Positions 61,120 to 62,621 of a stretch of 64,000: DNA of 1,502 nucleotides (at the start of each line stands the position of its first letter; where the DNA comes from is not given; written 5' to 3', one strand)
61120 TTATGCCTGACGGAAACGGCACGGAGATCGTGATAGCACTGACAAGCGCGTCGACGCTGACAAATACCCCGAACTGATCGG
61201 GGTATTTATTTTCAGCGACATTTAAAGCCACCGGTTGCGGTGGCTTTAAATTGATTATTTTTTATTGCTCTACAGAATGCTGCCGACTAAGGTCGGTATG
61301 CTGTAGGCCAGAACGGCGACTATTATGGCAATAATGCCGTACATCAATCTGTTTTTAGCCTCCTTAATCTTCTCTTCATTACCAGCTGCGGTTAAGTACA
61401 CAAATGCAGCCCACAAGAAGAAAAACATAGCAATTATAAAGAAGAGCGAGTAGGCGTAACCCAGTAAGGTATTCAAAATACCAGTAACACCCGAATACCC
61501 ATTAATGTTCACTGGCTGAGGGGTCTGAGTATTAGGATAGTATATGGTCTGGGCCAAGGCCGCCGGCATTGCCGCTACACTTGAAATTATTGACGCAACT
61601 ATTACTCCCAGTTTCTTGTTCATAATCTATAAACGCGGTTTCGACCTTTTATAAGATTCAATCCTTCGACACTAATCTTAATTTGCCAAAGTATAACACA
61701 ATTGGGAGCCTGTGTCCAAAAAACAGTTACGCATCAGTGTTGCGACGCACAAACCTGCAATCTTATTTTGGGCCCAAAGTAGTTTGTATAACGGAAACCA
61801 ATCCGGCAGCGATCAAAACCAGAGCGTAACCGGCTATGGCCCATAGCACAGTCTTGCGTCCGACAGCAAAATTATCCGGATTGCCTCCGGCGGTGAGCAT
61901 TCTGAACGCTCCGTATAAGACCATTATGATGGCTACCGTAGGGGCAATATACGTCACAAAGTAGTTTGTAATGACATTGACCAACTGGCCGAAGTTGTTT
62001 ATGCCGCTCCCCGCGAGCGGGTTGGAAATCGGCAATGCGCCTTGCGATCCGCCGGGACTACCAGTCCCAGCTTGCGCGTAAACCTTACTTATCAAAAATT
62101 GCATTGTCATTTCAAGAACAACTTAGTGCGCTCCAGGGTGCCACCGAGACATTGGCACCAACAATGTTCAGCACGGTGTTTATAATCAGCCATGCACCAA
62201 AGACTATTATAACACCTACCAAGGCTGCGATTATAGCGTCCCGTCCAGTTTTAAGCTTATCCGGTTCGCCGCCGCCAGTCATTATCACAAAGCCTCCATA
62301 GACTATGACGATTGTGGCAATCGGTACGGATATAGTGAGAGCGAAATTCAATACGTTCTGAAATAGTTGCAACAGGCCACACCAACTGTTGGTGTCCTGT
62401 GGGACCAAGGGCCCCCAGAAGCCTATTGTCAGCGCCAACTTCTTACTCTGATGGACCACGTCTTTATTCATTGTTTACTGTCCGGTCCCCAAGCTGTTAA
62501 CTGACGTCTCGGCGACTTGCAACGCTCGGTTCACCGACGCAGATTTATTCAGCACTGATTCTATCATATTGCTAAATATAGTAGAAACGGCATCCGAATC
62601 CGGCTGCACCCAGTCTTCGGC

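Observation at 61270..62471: Three tandem VirB2/TrbC-like pilin paralogs with a strong dedicated promoter but no other T4SS genes nearby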

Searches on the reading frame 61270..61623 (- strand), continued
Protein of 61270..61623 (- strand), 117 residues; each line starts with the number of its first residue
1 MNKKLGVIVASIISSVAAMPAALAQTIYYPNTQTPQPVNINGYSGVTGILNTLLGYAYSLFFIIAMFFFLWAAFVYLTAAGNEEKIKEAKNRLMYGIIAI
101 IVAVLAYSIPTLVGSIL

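Call 106: find_encoding_contigs(protein=P0023, flank=10000, max_places=1)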
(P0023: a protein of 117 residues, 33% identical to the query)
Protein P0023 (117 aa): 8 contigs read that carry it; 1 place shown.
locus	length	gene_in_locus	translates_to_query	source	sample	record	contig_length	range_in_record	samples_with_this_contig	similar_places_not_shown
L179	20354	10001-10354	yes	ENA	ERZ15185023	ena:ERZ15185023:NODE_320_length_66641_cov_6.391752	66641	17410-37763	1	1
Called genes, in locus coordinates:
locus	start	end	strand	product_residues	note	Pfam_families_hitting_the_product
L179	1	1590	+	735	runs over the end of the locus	PF00580:UvrD-helicase, PF01443:Viral_helicase1 (faint), PF13086:AAA_11 (weak), PF13245:AAA_19, PF13604:AAA_30 (faint), PF13361:UvrD_C, PF13538:UvrD_C_2, PF21196:PcrA_UvrD_tudor (weak)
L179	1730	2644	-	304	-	PF02899:Phage_int_SAM_1, PF13102:Phage_int_SAM_5 (weak), PF13495:Phage_int_SAM_4, PF00589:Phage_integrase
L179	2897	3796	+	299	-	PF13683:rve_3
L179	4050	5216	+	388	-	PF23446:LysM1_NFP_LYK (faint), PF23462:LysM3_NFP (faint), PF01476:LysM, PF23473:LysM3_LYK4_5 (weak), PF01476:LysM, PF05257:CHAP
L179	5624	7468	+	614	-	-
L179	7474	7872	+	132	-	-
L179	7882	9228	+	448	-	-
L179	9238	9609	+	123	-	PF05635:23S_rRNA_IVP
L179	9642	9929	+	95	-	PF18895:T4SS_pilin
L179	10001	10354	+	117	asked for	PF18895:T4SS_pilin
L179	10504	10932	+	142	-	PF18895:T4SS_pilin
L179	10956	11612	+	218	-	PF18895:T4SS_pilin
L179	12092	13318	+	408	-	PF08529:NusA_N, PF13509:S1_2 (faint), PF00575:S1 (weak), PF13184:KH_NusA_1st, PF26594:KH_NusA_2nd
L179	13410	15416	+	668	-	PF03030:H_PPase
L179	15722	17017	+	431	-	PF05697:Trigger_N, PF00254:FKBP_C, PF05698:Trigger_C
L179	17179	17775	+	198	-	PF00574:CLP_protease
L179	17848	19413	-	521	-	PF01676:Metalloenzyme, PF06415:iPGM_N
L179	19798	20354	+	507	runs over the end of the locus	PF12072:RNase_Y_N, PF08668:HDOD (faint), PF00013:KH_1, PF22891:KH_PNO1_2nd (weak), PF01966:HD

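Call 108: search_protein_families(library=pfam, proteins=[L178:2195-3310:+, L008:7305-8411:+], max_evalue=0.01)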
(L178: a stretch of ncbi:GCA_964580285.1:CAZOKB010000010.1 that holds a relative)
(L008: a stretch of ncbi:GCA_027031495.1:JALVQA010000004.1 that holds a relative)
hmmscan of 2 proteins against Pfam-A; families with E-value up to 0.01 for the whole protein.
L178:2195-3310:+ (371 aa): 2 families
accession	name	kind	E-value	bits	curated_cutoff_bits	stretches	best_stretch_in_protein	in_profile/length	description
PF01464.25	SLT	-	1.2e-16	60.7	21.3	1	220-328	3-103/117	Transglycosylase SLT domain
PF18895.5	T4SS_pilin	-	1.4e-05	25.5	26.6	1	69-121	20-71/71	Type IV secretion system pilin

L008:7305-8411:+ (368 aa): 1 family
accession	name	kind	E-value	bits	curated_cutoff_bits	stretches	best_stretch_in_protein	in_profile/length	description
PF18895.5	T4SS_pilin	-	3.8e-08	33.7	26.6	1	87-148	11-71/71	Type IV secretion system pilin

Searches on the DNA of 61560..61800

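Call 81: search_rna_families(source=window, start=61560, end=61800, threshold=evalue, max_evalue=10)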
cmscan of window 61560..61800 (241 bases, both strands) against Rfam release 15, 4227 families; matches with E-value up to 10: 1.
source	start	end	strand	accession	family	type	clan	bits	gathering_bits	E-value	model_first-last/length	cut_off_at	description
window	61638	61672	-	RF01346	CRISPR-DR36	Gene; CRISPR;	-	10.7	38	7.6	1-36/36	no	CRISPR RNA direct repeat element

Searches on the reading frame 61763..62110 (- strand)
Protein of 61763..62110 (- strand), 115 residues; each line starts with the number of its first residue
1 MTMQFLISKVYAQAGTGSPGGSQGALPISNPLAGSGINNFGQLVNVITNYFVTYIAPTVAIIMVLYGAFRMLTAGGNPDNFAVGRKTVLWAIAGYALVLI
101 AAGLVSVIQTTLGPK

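Call 3: search_protein_families(library=pfam, proteins=[window:61763-62110:-], max_evalue=1)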
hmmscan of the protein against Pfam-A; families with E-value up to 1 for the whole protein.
window:61763-62110:- (115 aa): 3 families
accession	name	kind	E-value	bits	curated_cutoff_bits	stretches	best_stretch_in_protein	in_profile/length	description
PF18895.5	T4SS_pilin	-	3.6e-09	37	26.6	1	50-108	14-71/71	Type IV secretion system pilin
PF04956.18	TrbC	-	0.0018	18.9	27.9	1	32-107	29-97/98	TrbC/VIRB2 pilin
PF09679.15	TraQ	-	0.1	13.3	25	1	50-74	37-61/94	Type-F conjugative transfer system pilin chaperone (TraQ)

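Call 4: search_protein_families(library=ncbifam, proteins=[window:61763-62110:-], max_evalue=1)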
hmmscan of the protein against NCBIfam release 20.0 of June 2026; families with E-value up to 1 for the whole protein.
window:61763-62110:- (115 aa): 4 families
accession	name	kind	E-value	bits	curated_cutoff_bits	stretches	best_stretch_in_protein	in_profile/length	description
NF045849.1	ICE_MMCAP2_0565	equivalog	0.00014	21.4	40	1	37-109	2-77/80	Mbov_0395 family pilin-like conjugal transfer protein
TIGR02741.1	TraQ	equivalog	0.064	13.5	111.6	1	52-74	39-61/93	type-F conjugative transfer system pilin chaperone TraQ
NF046050.1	CPBP_fam_MroQ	equivalog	0.085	12.3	270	1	84-112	78-106/243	intramembrane glutamic endopeptidase MroQ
NF010287.0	PRK13727.1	equivalog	0.13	12.3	105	1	54-74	42-62/82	type-F conjugative transfer system pilin chaperone TraQ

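Call 18: find_homologous_proteins(query=window:61763-62110:-)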
Query window:61763-62110:- (115 aa): 2 proteins with E <= 0.001 among 14 candidates.
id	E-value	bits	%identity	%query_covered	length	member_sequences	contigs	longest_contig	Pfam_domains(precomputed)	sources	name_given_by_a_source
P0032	2.4e-64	232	100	98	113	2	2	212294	PF18895.6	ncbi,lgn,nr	ncbi:MAG: pilin [Patescibacteria group bacterium]|nr:pilin [Patescibacteria group bacterium] MCL5224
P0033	1.4e-50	188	80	98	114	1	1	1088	PF18895.6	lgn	-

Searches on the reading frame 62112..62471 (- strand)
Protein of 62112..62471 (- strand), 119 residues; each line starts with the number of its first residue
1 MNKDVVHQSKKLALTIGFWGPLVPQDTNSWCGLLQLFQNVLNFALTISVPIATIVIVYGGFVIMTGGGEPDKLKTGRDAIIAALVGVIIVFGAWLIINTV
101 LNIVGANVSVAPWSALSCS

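Call 3: search_protein_families(library=pfam, proteins=[window:62112-62471:-], max_evalue=1)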
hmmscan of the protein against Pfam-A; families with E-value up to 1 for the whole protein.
window:62112-62471:- (119 aa): 4 families
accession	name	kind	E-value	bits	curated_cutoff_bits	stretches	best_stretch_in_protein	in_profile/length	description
PF18895.5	T4SS_pilin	-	5.4e-10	39.7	26.6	1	35-99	7-70/71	Type IV secretion system pilin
PF04956.18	TrbC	-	1.2e-05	25.8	27.9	1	35-99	39-97/98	TrbC/VIRB2 pilin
PF00520.37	Ion_trans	-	0.087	12.4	25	1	60-109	181-234/241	Ion transport protein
PF18756.6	Nmad4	-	0.75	10.6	27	0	45-66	10-31/87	Nucleotide modification associated domain 4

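Call 4: search_protein_families(library=ncbifam, proteins=[window:62112-62471:-], max_evalue=1)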
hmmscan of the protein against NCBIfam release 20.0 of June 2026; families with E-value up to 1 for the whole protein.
window:62112-62471:- (119 aa): 2 families
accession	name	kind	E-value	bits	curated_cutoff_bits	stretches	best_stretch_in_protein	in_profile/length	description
NF045849.1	ICE_MMCAP2_0565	equivalog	0.00012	21.6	40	1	38-104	14-80/80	Mbov_0395 family pilin-like conjugal transfer protein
NF041646.1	VC0807_fam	subfamily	0.15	11.7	65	0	30-58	144-172/189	VC0807 family protein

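Call 17: find_homologous_proteins(query=window:62112-62471:-)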
Query window:62112-62471:- (119 aa): 6 proteins with E <= 0.001 among 16 candidates.
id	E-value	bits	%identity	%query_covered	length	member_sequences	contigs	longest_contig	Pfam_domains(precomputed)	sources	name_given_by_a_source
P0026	6.2e-71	254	100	100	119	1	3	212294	PF18895.6,PF04956.19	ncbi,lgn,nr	ncbi:MAG: pilin [Patescibacteria group bacterium]|nr:pilin [Patescibacteria group bacterium] MCL5224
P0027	7.7e-36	141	55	97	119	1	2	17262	PF18895.6,PF04956.19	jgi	jgi:type IV secretory pathway VirB2 component (pilin)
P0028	1.9e-31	126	57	88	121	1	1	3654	PF18895.6,PF04956.19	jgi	jgi:hypothetical protein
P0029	3.5e-24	103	47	99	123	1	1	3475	PF18895.6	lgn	-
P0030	2.7e-14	71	45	71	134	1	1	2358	PF18895.6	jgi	jgi:hypothetical protein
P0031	5.0e-12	64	52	58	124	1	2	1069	PF18895.6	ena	-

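Call 27: find_encoding_contigs(protein=P0027, flank=10000, max_places=2)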
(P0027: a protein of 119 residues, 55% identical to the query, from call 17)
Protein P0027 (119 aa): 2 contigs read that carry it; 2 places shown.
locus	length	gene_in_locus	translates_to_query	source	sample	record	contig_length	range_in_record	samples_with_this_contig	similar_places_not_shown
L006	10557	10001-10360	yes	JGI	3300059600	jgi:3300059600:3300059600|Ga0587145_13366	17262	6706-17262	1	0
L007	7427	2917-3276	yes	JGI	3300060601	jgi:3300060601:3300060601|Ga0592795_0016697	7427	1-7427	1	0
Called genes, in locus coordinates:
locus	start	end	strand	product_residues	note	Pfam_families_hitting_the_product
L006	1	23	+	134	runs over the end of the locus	PF01951:Archease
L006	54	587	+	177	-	PF02834:LigT_PEase, PF13563:2_5_RNA_ligase2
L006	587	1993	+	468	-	PF01139:RtcB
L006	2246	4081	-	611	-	PF00004:AAA, PF07728:AAA_5 (weak), PF17862:AAA_lid_3, PF01434:Peptidase_M41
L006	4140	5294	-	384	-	PF23459:S1_RRP5 (faint), PF00575:S1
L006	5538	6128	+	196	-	PF13483:Lactamase_B_3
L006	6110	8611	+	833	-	PF00521:DNA_topoisoIV, PF03989:DNA_gyraseA_C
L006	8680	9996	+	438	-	PF01547:SBP_bac_1, PF13416:SBP_bac_8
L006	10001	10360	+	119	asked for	PF04956:TrbC, PF18895:T4SS_pilin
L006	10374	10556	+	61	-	?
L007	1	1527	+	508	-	?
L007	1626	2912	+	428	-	PF01547:SBP_bac_1, PF13416:SBP_bac_8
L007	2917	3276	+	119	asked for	PF04956:TrbC, PF18895:T4SS_pilin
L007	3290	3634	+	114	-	PF18895:T4SS_pilin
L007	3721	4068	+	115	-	PF18895:T4SS_pilin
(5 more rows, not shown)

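Call 28: predict_structure(alignment_id=A1)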
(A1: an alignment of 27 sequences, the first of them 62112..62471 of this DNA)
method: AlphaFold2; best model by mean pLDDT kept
length: 119 residues; sequences in the alignment: 27
mean_pLDDT: 72.8   pTM: 0.50
mean pLDDT of the five models: 72.8, 70.3, 67.7, 65.6, 63.6
residues with pLDDT >= 90: 16; 70-90: 59; 50-70: 30; < 50: 14
segments of 3 or more residues with pLDDT < 50: 10-15, 17-19
pLDDT, mean of each block of 10 residues (from residue 1): 51 48 61 75 81 89 90 90 88 83 62 54
secondary structure, 60 per line:
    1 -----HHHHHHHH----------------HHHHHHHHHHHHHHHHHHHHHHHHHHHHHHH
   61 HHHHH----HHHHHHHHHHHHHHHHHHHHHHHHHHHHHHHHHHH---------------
elements in order: H6-13 H30-65 H70-104

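Call 31: search_solved_structures(query=A1, max_evalue=10, show_alignments=2)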
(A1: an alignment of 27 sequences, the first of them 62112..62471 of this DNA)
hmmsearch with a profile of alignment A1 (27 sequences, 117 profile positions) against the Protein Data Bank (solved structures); distinct sequences matched with E-value up to 10: 3.
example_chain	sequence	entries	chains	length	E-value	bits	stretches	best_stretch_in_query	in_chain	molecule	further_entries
9lp2_A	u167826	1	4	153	0.39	14.2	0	68-90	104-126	dAID23.4L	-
9r91_A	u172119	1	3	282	3.3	11.2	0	11-68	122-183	Sec-independent protein translocase protein TatC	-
9dzz_A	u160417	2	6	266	5.1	10.6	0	11-68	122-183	Sec-independent protein translocase protein TatC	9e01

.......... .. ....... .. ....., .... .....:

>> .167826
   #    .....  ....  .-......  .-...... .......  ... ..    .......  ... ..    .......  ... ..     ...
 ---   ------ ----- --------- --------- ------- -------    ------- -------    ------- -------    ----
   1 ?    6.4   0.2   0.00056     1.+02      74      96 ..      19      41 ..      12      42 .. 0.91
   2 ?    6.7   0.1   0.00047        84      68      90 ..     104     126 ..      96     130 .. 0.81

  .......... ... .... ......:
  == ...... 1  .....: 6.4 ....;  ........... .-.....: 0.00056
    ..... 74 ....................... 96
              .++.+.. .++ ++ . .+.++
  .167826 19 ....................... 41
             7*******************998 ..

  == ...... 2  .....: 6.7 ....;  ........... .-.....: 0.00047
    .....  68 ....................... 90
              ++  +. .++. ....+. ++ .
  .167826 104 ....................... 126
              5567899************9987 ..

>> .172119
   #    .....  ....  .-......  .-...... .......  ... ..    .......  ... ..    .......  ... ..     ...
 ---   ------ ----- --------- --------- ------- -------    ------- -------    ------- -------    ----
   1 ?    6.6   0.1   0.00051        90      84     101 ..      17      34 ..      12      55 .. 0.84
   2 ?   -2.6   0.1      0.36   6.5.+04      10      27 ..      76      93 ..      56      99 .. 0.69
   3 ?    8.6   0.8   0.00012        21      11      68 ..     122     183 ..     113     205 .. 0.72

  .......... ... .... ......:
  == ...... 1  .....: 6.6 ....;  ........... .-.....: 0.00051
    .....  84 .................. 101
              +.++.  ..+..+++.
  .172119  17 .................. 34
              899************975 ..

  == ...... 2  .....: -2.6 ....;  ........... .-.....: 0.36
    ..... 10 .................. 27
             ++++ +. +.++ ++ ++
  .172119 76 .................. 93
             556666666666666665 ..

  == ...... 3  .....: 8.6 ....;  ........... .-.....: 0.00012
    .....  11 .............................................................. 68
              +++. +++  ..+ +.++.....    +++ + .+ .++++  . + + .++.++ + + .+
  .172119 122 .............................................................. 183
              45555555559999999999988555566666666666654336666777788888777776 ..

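Call 32: fold_search(model_id=the predicted structure, library=pdb)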
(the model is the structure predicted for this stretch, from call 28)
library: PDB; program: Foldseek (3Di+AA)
matches with E <= 10: 41; with E <= 0.001: 0
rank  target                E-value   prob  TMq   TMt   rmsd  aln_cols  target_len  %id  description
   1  5n9j_Z                7.7e-01  0.41  0.37  0.37   9.3       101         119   17  Core Mediator of transcriptional regulation (released 2017-05-17)
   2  5u0p_V                2.2e+00  0.14  0.34  0.34  11.2        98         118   16  Cryo-EM structure of the transcriptional Mediator (released 2017-03-08)
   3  4h63_V                2.3e+00  0.16  0.35  0.35   7.7        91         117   16  Structure of the Schizosaccharomyces pombe Mediator head module (released 2012-10-31)
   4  8vc9_E                3.0e+00  0.23  0.40  0.14  19.1        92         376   14  Hybrid response regulator LvrB from Leptospira / phosphorylated REC form (released 2024-12-18)
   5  9n22_K                3.4e+00  0.18  0.45  0.27  10.2       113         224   12  Y20S (Sec18-Sec17-Sec9-Sso1-Snc1) EDTA - Class 2 (released 2025-10-01)
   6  8vc9_D                3.8e+00  0.20  0.39  0.14  19.0        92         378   14  Hybrid response regulator LvrB from Leptospira / phosphorylated REC form (released 2024-12-18)
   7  8vc9_F                4.1e+00  0.18  0.39  0.14  18.7        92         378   14  Hybrid response regulator LvrB from Leptospira / phosphorylated REC form (released 2024-12-18)
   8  5u0p_K                4.3e+00  0.21  0.42  0.50   5.8        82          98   18  Cryo-EM structure of the transcriptional Mediator (released 2017-03-08)
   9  7a0g_EEE              4.3e+00  0.13  0.40  0.18  18.4       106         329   16  Structure of the SmhB pore of the tripartite alpha-pore forming toxin, Smh, from Serratia marcescens. (released 2021-03-31)
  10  8vc9_B                4.6e+00  0.16  0.38  0.14  18.9        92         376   14  Hybrid response regulator LvrB from Leptospira / phosphorylated REC form (released 2024-12-18)
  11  5n9j_V                4.6e+00  0.13  0.37  0.42   6.5        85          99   18  Core Mediator of transcriptional regulation (released 2017-05-17)
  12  8vc9_C                4.9e+00  0.16  0.40  0.14  18.9        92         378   14  Hybrid response regulator LvrB from Leptospira / phosphorylated REC form (released 2024-12-18)
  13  6bvg_A                5.2e+00  0.44  0.37  0.10   2.0        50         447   18  Crystal structure of bcMalT T280C-E54C crosslinked by divalent mercury (released 2018-05-23)
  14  8exh_A                6.2e+00  0.18  0.38  0.59   4.0        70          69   21  Agrobacterium tumefaciens Tpilus (released 2023-03-22)
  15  9qq6_A                6.2e+00  0.11  0.38  0.11  16.5        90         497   13  Structure of the Azotobacter vinelandii NifL-NifA complex (released 2025-06-18)
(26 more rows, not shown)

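Call 33: search_protein_representatives(alignment_id=A1)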
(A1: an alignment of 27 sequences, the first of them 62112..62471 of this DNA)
Query: 27 sequences, 117 profile positions. Proteins with E-value up to 0.001 (for the whole library): 105968; up to 1e-10: 46812; up to 1e-30: 328. The best 150 are listed.
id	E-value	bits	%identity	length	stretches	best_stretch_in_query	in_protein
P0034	7.9e-102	351.9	-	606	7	31-109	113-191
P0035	1.4e-100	347.8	-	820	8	44-113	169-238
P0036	4.3e-94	326.9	-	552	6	9-110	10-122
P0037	4.9e-91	317.1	-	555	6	9-109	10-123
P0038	6.9e-71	252.1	-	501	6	35-110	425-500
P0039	1.2e-70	251.3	-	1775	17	37-108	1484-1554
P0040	2.0e-67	240.9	-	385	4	29-110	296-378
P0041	3.0e-64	230.7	-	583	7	39-106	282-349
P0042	1.3e-63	228.6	-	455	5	7-109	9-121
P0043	1.0e-60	219.3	-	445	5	35-114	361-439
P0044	1.2e-57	209.4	-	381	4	10-109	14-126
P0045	2.0e-56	205.5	-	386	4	8-111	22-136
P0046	2.8e-55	201.8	-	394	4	37-113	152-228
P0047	1.9e-54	199.1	-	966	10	36-108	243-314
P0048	1.9e-53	195.9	-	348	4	9-109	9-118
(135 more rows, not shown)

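Call 82: search_dna_similar(query=window:62112-62471:-, collection=plasmids, mode=protein, max_evalue=1, max_rows=15)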
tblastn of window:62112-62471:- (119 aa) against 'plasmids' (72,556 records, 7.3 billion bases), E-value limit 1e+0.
No match.
